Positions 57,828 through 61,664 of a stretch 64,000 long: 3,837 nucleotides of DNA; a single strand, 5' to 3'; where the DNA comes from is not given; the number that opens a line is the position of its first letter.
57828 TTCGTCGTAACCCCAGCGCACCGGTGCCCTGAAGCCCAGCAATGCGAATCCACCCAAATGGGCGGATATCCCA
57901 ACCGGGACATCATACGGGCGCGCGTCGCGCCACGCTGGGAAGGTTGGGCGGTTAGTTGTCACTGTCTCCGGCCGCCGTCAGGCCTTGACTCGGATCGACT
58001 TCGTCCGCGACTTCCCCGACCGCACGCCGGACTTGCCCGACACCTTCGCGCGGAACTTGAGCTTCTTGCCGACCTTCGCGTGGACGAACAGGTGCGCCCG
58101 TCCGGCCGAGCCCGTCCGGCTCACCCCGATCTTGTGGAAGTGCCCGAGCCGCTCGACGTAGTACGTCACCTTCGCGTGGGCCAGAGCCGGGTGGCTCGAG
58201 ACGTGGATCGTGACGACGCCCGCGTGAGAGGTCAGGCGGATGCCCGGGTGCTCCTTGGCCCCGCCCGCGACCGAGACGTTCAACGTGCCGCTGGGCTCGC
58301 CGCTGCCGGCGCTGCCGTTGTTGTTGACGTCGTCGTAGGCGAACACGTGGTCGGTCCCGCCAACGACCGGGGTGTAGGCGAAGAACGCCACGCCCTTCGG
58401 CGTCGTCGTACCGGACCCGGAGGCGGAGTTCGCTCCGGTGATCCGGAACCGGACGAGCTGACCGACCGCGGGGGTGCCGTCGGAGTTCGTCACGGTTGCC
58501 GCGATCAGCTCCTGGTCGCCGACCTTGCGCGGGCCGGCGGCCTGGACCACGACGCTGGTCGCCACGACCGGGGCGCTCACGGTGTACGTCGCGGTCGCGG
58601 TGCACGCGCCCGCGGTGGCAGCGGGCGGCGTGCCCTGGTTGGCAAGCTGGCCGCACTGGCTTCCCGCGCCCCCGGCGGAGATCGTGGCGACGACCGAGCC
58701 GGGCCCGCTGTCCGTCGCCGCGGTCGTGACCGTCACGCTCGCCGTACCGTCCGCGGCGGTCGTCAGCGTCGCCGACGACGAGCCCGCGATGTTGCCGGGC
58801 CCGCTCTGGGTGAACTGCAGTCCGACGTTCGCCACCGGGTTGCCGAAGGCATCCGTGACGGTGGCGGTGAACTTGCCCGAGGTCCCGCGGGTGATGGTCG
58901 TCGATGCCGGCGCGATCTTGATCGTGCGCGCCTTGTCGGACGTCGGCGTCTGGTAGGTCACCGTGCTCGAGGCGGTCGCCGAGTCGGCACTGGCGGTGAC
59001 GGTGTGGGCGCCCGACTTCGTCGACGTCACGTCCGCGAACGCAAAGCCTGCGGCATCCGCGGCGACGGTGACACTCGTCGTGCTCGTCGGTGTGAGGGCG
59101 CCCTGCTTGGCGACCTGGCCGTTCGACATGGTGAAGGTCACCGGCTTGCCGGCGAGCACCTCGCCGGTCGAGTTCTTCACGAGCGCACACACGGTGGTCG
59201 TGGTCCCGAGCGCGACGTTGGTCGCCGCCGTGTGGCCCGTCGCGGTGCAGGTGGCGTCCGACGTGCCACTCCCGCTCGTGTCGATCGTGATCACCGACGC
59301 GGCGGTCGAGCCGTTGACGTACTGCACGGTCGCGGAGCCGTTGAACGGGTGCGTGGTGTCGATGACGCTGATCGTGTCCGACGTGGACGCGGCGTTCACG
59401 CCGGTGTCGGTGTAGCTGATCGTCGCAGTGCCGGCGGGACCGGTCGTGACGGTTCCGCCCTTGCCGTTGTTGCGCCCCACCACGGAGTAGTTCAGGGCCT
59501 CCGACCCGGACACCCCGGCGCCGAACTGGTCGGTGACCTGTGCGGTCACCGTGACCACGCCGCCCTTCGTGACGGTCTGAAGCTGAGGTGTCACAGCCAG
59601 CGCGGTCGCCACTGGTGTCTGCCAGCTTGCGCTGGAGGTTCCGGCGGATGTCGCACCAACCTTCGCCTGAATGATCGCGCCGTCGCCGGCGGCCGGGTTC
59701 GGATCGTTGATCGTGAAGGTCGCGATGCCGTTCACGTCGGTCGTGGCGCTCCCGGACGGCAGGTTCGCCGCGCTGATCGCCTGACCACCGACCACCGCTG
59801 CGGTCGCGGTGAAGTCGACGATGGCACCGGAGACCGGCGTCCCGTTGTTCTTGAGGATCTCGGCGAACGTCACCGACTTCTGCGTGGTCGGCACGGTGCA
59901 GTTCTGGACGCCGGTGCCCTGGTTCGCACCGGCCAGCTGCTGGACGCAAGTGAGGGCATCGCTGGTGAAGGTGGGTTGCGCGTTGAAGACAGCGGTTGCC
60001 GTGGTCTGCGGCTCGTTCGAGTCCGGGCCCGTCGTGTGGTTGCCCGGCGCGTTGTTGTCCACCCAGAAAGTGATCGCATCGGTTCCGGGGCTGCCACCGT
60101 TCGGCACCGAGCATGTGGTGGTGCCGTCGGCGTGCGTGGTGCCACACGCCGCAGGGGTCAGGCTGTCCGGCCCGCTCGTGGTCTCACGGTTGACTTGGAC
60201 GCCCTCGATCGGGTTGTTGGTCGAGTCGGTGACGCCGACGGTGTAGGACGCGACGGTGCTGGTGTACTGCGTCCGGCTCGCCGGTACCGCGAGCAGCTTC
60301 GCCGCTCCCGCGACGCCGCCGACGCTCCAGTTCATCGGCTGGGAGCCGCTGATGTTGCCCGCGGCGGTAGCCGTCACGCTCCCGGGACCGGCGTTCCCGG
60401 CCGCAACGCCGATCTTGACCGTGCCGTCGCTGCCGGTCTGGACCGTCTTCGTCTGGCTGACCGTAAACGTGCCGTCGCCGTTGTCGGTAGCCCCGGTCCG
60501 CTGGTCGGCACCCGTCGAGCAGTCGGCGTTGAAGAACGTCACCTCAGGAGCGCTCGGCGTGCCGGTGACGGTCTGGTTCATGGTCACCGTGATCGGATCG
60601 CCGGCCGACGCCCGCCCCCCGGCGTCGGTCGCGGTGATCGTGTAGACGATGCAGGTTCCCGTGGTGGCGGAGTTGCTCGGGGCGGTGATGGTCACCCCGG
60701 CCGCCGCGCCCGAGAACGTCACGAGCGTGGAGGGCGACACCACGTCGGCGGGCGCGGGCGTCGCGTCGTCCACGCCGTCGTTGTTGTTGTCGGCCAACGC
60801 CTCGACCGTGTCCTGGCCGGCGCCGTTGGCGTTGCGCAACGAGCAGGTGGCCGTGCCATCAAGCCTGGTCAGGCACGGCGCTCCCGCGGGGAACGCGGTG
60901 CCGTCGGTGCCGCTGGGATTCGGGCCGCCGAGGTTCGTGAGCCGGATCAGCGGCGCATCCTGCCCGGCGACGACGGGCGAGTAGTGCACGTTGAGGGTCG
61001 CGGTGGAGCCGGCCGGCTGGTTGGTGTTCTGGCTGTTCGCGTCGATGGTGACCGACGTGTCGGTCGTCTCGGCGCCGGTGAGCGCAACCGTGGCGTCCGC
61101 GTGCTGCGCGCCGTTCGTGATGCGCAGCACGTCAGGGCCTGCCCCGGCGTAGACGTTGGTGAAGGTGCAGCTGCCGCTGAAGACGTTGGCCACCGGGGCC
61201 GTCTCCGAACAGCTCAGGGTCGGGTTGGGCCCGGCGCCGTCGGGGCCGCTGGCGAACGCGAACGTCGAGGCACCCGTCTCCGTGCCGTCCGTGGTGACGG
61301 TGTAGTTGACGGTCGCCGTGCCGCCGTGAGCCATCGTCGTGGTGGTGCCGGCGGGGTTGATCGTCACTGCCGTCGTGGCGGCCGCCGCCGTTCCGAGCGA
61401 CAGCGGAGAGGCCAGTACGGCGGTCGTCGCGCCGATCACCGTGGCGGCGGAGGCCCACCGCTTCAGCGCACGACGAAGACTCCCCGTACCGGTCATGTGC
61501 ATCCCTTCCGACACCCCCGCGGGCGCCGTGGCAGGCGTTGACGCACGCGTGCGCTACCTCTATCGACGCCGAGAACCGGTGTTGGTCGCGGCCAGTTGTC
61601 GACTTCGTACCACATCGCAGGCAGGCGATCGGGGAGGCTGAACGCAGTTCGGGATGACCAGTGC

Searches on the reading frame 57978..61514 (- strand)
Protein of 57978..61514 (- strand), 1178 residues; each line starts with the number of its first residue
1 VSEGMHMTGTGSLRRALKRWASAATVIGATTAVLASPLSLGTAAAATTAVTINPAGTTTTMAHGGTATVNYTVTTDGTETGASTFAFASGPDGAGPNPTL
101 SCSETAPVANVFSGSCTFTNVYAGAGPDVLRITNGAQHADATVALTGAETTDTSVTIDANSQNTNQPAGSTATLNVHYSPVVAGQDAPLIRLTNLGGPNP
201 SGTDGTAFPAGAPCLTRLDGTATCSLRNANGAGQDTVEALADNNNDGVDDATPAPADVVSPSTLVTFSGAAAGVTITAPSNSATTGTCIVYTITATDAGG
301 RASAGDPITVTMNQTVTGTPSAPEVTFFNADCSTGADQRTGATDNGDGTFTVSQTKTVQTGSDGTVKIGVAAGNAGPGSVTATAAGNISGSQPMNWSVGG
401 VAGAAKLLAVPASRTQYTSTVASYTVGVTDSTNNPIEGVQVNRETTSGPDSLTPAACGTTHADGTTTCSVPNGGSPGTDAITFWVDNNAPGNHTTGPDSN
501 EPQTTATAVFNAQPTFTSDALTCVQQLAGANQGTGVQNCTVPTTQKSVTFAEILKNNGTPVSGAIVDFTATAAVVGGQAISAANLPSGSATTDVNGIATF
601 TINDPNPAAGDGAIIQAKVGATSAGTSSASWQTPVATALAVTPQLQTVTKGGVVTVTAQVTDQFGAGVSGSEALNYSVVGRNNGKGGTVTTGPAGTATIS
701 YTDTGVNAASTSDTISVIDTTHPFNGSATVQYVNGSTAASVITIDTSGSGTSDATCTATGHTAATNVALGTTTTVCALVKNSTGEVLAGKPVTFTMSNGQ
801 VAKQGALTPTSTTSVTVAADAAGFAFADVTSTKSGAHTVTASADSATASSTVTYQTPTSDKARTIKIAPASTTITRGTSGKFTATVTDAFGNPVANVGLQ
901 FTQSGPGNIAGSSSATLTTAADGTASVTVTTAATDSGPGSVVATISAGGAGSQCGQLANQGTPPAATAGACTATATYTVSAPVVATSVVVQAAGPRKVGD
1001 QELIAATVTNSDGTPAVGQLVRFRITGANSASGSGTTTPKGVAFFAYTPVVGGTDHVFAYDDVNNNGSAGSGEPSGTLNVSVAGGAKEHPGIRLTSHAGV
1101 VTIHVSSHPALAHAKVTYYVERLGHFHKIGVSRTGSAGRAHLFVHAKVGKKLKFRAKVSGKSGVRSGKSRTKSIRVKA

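Call 6: search_protein_families(library=pfam, proteins=[window:57978-61514:-], max_evalue=1)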
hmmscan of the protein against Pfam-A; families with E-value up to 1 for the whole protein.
window:57978-61514:- (1178 aa): 4 families
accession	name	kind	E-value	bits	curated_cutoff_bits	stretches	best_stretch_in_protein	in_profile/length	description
PF02369.22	Big_1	-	7.7e-15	55.2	34.9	6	881-949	20-84/93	Bacterial Ig-like domain (group 1)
PF17789.7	MG4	-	3.2e-05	24.5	24.7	2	883-935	19-66/95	Macroglobulin domain MG4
PF15780.11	ASH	-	0.021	15.4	27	1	128-193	27-89/98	Abnormal spindle-like microcephaly-assoc'd, ASPM-SPD-2-Hydin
PF02706.20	Wzz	-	0.13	13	25.5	1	508-557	33-81/91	Chain length determinant protein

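Call 7: search_protein_families(library=ncbifam, proteins=[window:57978-61514:-], max_evalue=1)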
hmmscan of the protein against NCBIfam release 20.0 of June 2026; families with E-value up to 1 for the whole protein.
window:57978-61514:- (1178 aa): 0 families

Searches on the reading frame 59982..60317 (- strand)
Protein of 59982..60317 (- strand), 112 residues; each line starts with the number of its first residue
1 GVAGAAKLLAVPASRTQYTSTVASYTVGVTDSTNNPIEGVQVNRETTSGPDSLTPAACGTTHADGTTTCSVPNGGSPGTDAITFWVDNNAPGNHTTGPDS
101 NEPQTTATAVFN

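Call 16: search_protein_families(library=pfam, max_evalue=10, proteins=[window:59982-60317:-])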
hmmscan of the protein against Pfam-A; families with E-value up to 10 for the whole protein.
seq(112 aa): 2 families
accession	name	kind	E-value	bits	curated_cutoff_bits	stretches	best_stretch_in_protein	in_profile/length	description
PF02369.22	Big_1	-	9.9e-07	29.2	34.9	1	22-73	18-68/93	Bacterial Ig-like domain (group 1)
PF09134.16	Invasin_D3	-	0.0021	19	33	1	23-90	22-86/98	Invasin, domain 3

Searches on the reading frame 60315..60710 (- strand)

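Call 64: search_protein_families(library=pfam, max_evalue=1, proteins=[window:60315-60710:-])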
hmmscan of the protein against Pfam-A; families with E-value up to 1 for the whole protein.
seq(132 aa): 2 families
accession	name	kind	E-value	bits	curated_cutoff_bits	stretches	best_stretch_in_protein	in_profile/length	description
PF02369.22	Big_1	-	0.0031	18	34.9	1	79-124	45-88/93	Bacterial Ig-like domain (group 1)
PF17961.7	Big_8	-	0.051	14.2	22.9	1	23-102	10-89/103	Bacterial Ig domain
